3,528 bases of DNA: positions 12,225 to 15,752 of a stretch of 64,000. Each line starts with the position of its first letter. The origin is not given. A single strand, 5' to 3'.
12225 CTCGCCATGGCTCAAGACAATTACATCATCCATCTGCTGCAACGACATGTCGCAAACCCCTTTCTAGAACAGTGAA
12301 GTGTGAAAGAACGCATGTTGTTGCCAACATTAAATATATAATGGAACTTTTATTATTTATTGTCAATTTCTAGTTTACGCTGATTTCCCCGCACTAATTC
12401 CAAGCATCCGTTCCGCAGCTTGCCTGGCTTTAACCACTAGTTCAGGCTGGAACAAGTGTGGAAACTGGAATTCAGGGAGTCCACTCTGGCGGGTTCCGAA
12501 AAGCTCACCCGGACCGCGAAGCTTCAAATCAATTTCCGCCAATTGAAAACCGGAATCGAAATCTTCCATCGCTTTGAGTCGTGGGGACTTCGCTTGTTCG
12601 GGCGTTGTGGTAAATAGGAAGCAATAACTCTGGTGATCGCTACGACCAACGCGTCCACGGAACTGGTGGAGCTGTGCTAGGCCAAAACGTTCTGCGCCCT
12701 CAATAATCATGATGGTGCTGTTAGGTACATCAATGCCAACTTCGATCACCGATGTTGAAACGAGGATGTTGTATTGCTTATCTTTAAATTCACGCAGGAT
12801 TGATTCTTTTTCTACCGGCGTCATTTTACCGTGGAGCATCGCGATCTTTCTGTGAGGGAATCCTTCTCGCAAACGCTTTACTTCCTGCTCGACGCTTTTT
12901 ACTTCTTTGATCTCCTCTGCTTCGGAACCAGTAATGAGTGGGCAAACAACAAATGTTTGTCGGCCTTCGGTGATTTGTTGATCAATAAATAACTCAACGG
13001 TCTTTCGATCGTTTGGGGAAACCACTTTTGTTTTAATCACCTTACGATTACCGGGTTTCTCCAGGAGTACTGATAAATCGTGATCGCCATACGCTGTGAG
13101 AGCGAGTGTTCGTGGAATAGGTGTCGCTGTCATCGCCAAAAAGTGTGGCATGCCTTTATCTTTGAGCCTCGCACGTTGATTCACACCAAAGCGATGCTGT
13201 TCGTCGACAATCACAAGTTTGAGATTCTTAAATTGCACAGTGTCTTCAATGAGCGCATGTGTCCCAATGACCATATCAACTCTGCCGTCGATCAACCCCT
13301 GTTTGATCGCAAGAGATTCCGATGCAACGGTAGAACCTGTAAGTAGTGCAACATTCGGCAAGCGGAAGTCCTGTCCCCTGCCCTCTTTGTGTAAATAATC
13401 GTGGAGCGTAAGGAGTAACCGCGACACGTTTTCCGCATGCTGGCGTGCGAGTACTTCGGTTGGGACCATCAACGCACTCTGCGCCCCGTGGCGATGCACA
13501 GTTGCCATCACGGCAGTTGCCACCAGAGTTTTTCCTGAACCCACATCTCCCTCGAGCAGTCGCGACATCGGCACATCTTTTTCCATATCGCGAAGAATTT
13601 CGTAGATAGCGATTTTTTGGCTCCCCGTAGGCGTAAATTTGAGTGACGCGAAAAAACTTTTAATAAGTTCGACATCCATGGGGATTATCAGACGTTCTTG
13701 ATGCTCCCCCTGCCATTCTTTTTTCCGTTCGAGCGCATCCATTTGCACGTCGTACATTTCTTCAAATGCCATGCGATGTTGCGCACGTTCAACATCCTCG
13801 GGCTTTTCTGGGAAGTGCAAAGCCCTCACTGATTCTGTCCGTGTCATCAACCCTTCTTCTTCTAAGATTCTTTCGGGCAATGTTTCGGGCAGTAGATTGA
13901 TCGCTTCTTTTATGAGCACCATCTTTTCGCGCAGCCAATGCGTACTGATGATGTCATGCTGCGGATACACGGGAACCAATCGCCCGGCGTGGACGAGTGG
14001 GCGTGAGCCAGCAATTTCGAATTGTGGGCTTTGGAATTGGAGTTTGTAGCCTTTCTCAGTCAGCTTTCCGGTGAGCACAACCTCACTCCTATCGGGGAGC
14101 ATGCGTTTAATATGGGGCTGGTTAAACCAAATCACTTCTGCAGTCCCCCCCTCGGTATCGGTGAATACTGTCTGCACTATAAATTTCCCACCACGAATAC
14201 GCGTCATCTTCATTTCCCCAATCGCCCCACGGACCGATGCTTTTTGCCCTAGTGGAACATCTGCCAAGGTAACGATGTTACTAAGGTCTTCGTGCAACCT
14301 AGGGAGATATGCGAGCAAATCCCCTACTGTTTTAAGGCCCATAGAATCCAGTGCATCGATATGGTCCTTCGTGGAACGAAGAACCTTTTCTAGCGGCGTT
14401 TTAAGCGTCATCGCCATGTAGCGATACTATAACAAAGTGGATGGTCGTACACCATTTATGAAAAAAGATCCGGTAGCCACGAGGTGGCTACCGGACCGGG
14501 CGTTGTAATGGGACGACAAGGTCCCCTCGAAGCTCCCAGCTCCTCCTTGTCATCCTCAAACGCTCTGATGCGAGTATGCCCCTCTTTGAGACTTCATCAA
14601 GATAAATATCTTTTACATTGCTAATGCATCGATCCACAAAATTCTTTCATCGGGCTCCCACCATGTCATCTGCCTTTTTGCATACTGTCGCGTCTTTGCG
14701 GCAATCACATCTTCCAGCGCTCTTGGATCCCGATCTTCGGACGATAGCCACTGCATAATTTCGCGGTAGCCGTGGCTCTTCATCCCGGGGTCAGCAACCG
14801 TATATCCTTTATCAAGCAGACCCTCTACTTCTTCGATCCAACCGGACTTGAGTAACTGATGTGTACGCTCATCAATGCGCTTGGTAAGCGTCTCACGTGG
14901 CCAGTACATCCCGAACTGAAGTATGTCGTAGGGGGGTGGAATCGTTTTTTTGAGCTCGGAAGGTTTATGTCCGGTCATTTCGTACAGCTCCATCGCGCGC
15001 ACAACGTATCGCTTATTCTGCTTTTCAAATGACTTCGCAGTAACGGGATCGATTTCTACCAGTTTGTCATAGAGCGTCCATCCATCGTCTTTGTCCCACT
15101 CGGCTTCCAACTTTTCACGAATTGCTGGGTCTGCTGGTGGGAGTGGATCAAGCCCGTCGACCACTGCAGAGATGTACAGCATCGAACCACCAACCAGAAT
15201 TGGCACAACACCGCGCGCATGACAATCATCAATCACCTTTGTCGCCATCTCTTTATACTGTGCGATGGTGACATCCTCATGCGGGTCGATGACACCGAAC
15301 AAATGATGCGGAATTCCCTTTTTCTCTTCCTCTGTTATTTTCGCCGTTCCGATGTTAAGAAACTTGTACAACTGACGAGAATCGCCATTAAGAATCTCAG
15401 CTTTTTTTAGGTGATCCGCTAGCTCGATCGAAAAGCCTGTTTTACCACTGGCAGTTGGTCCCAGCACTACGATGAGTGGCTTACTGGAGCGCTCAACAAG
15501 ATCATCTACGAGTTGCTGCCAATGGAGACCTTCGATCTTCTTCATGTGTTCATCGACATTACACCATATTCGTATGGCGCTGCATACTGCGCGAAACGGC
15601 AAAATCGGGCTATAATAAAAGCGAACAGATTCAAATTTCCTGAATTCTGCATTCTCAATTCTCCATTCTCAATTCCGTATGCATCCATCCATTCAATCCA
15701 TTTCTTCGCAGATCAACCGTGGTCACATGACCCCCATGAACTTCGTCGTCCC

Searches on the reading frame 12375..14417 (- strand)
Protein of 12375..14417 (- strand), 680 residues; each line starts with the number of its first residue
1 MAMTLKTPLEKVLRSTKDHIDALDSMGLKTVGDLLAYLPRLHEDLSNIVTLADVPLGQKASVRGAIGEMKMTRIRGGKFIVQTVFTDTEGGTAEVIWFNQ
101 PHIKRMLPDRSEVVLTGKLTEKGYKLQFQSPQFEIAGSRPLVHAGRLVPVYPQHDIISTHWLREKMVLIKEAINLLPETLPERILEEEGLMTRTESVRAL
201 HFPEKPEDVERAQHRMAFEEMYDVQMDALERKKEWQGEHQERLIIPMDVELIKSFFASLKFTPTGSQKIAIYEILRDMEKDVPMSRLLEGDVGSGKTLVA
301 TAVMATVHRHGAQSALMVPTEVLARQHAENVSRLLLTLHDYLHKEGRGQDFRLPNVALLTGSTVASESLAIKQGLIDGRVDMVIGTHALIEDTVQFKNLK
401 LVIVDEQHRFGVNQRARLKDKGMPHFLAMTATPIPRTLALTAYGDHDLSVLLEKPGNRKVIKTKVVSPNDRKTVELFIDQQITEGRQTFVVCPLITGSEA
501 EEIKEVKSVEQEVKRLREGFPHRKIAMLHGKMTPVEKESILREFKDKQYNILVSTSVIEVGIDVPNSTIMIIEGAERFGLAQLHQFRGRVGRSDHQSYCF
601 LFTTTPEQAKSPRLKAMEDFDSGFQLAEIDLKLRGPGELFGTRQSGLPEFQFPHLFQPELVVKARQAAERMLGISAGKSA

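Call 46: search_protein_families(library=pfam, proteins=[window:12375-14417:-], max_evalue=0.001)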
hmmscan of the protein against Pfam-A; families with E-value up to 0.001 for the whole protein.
window:12375-14417:- (680 aa): 7 families
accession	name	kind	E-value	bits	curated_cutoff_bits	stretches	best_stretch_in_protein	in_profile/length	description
PF00271.37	Helicase_C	-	8.9e-20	71.4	23.5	1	481-593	11-109/110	Helicase conserved C-terminal domain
PF00270.35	DEAD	-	5.9e-19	68.8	26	1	266-438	3-164/167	DEAD/DEAH box helicase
PF17191.10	RecG_wedge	-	1.9e-17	63.8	23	1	22-164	15-153/162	RecG wedge domain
PF04851.21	ResIII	-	5.6e-11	43.1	22.5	1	262-433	3-162/164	Type III restriction enzyme, res subunit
PF19833.4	RecG_dom3_C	-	3.3e-07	30.7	26.8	1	622-647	3-28/87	ATP-dependent DNA helicase RecG, domain 3, C-terminal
PF22590.2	Cas3-like_C_2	-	1.8e-05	25.4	27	1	505-594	11-105/106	CRISPR-associated nuclease/helicase Cas3, C-terminal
PF13604.12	AAA_30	-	6.1e-05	23.3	27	1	284-418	19-108/191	AAA domain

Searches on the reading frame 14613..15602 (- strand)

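Call 46: search_protein_families(library=pfam, proteins=[window:14613-15602:-], max_evalue=0.001)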
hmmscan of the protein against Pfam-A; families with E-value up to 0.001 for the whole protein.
window:14613-15602:- (329 aa): 1 family
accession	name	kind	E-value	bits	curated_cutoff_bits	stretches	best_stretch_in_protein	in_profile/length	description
PF01715.23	IPPT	-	4.1e-76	256.3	23.6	1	77-315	1-240/243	IPP transferase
